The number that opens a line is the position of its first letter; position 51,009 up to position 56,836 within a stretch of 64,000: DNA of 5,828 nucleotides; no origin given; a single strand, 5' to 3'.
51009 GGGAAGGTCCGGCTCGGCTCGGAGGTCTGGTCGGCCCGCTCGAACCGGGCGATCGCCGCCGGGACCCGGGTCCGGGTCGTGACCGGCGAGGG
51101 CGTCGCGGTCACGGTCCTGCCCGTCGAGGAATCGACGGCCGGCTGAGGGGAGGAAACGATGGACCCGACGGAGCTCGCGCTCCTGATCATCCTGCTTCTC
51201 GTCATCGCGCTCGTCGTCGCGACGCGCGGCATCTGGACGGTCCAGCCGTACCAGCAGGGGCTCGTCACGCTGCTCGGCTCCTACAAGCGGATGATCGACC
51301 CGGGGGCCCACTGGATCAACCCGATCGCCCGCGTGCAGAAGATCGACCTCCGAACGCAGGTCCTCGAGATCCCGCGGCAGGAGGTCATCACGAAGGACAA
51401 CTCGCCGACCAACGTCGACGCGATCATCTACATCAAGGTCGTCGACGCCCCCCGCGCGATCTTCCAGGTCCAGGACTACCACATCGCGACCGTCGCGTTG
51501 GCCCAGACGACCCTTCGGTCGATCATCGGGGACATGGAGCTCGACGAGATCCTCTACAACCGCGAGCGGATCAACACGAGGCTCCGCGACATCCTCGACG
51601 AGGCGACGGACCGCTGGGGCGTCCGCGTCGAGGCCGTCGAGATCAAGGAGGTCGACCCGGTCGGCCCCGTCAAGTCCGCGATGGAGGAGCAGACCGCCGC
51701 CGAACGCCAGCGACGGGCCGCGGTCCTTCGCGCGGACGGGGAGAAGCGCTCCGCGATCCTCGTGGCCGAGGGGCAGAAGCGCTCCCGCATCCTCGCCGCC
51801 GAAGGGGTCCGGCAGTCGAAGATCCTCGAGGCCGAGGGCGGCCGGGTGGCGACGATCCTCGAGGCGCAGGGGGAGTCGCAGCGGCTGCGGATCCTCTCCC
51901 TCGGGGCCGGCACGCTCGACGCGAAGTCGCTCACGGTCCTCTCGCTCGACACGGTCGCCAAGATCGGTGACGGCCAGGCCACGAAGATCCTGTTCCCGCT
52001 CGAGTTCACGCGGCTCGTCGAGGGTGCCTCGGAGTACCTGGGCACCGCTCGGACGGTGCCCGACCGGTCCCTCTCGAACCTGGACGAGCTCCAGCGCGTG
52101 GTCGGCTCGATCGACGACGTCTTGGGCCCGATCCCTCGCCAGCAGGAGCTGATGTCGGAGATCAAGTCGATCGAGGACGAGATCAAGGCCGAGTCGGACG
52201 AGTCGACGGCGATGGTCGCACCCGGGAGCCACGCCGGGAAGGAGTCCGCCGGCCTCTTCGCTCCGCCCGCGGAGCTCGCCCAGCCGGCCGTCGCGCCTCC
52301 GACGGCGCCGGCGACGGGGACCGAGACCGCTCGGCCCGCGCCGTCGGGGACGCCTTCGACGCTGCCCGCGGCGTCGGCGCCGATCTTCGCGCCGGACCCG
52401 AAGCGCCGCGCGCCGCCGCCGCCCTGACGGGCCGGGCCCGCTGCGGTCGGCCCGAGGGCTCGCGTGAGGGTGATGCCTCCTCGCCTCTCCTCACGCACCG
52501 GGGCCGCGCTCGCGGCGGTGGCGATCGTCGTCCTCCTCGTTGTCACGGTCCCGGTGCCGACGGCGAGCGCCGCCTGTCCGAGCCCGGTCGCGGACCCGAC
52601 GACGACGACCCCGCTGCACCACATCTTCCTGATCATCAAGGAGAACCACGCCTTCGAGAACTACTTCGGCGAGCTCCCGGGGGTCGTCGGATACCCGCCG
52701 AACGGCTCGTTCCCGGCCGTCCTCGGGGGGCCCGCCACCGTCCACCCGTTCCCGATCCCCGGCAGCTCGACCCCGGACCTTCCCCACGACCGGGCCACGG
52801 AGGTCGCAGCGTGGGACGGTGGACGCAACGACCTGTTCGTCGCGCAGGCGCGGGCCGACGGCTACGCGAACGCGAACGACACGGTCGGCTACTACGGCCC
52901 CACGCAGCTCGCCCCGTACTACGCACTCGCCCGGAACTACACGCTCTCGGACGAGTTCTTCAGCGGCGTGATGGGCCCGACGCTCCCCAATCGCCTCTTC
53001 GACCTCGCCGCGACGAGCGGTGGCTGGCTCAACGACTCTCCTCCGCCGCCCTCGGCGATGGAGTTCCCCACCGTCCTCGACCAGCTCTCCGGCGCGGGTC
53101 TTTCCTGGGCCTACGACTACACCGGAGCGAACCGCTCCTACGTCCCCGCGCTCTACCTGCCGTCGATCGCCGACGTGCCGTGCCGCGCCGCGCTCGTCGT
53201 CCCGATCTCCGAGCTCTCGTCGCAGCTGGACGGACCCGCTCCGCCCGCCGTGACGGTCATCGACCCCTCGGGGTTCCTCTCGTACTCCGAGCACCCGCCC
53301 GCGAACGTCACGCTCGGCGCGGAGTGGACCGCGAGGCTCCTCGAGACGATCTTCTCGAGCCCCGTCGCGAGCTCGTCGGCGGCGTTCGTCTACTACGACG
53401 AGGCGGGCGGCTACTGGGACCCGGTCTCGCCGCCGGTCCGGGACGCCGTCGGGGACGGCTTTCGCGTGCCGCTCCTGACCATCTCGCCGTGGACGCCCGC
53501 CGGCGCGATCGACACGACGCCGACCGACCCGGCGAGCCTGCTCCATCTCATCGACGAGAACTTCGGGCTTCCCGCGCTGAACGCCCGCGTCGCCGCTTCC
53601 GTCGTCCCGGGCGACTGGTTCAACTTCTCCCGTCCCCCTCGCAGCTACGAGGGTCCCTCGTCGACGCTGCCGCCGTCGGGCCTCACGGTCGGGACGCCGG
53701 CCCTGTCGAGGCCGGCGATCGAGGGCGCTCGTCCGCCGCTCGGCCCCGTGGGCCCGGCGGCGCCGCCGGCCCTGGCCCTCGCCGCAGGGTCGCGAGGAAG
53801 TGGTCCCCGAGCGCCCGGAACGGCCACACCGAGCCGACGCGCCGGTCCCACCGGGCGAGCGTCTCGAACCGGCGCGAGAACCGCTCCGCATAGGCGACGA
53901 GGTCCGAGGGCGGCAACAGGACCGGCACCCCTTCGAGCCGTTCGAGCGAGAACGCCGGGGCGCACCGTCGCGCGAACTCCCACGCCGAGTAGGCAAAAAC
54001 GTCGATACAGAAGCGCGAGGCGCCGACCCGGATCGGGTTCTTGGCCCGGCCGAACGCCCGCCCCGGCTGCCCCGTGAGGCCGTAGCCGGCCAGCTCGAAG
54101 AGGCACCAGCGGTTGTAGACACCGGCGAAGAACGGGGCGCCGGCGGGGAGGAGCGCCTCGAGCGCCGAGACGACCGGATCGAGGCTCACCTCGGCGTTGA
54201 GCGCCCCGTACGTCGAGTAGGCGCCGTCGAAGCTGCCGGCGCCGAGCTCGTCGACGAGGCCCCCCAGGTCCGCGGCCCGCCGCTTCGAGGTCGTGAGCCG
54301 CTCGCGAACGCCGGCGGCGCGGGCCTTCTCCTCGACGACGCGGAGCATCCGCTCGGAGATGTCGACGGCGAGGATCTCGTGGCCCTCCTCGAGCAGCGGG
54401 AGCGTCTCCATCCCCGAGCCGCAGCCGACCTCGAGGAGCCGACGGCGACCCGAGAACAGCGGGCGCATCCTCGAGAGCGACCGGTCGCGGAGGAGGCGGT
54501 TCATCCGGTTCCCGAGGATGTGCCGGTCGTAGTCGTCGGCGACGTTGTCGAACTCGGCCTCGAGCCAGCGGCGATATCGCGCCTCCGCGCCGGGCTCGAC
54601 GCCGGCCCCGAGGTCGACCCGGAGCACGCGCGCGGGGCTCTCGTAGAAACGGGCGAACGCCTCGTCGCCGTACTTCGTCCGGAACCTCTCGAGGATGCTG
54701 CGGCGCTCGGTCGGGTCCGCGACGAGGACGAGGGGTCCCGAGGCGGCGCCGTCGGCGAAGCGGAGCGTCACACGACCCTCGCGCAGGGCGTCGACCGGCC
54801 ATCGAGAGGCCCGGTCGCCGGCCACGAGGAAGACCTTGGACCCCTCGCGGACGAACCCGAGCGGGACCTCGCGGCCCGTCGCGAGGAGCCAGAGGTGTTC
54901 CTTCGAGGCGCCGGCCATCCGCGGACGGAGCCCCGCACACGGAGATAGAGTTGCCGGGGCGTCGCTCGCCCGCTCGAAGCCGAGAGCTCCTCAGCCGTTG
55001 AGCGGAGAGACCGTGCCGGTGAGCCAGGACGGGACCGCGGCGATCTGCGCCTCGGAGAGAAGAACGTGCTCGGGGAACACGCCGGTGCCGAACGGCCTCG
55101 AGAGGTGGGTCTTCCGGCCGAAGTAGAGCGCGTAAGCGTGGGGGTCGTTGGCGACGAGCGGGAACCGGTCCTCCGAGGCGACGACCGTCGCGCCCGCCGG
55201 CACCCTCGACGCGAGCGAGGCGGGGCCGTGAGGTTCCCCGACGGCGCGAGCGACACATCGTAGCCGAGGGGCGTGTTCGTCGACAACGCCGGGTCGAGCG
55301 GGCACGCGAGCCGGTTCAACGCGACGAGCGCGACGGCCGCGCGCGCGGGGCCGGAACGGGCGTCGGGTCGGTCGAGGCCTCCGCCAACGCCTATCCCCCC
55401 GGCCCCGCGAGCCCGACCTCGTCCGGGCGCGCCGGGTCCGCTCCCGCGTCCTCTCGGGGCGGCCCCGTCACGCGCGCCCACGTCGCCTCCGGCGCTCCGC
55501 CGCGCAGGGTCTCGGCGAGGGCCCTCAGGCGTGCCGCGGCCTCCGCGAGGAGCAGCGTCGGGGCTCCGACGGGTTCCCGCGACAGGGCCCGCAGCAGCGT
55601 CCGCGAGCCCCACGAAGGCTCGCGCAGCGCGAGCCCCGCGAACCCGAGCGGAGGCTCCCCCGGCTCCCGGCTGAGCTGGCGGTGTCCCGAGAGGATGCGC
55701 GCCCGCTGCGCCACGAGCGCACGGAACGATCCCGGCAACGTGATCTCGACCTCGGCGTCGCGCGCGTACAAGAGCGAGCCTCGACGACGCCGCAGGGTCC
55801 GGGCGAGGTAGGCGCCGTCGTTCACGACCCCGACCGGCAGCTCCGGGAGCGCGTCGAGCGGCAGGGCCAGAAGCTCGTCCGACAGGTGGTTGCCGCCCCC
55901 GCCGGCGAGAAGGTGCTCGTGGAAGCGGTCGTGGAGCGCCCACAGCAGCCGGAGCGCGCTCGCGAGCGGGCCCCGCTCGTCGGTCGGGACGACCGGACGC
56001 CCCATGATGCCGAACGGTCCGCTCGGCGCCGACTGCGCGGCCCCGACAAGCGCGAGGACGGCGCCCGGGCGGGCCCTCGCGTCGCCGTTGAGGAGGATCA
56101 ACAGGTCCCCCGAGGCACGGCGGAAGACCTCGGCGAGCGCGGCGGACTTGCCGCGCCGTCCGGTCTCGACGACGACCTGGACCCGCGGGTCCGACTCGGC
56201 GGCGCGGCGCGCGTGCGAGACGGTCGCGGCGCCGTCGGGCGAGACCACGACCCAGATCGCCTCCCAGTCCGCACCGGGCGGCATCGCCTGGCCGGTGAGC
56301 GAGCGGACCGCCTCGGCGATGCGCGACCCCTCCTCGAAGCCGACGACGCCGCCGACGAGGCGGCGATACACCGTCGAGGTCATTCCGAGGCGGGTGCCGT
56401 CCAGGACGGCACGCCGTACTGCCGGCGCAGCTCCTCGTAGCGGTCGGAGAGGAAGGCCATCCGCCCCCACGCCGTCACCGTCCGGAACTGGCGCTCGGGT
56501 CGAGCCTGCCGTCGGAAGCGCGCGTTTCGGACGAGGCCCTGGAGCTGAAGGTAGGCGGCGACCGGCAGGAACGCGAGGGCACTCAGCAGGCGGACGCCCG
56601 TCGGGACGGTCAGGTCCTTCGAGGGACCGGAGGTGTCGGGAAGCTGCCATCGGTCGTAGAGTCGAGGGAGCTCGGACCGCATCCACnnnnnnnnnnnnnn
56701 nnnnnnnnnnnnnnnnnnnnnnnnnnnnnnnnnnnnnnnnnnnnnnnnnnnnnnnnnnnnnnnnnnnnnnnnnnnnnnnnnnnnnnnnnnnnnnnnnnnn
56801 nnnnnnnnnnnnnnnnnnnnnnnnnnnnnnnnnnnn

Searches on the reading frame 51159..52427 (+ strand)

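Call 51: search_protein_families(library=pfam, proteins=[window:51159-52427:+], max_evalue=0.001)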
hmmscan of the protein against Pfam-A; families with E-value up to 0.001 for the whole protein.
window:51159-52427:+ (422 aa): 1 family
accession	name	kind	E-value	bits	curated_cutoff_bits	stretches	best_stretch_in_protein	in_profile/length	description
PF01145.31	Band_7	-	4.6e-39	134.7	23.6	1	27-196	2-176/176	SPFH domain / Band 7 family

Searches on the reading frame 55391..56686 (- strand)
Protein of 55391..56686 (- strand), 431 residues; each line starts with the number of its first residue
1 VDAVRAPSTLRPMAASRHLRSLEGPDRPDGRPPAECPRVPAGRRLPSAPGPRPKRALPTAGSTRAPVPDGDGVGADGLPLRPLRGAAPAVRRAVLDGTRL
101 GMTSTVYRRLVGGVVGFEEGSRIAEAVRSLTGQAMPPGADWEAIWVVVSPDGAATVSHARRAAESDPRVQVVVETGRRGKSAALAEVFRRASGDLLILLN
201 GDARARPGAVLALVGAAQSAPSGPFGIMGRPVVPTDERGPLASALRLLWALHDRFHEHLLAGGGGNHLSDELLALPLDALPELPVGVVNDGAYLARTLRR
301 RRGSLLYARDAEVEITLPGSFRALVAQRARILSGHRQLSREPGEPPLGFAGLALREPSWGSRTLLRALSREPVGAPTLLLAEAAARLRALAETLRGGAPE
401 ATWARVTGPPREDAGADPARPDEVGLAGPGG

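Call 51: search_protein_families(library=pfam, proteins=[window:55391-56686:-], max_evalue=0.001)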
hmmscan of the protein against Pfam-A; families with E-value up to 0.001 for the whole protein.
window:55391-56686:- (431 aa): 2 families
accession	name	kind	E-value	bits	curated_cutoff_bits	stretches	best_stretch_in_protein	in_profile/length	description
PF00535.33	Glycos_transf_2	-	9.2e-13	48.9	23.3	1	117-220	7-106/168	Glycosyl transferase family 2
PF13641.12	Glyco_tranf_2_3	-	6.4e-10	39.9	27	1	114-330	7-226/230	Glycosyltransferase like family 2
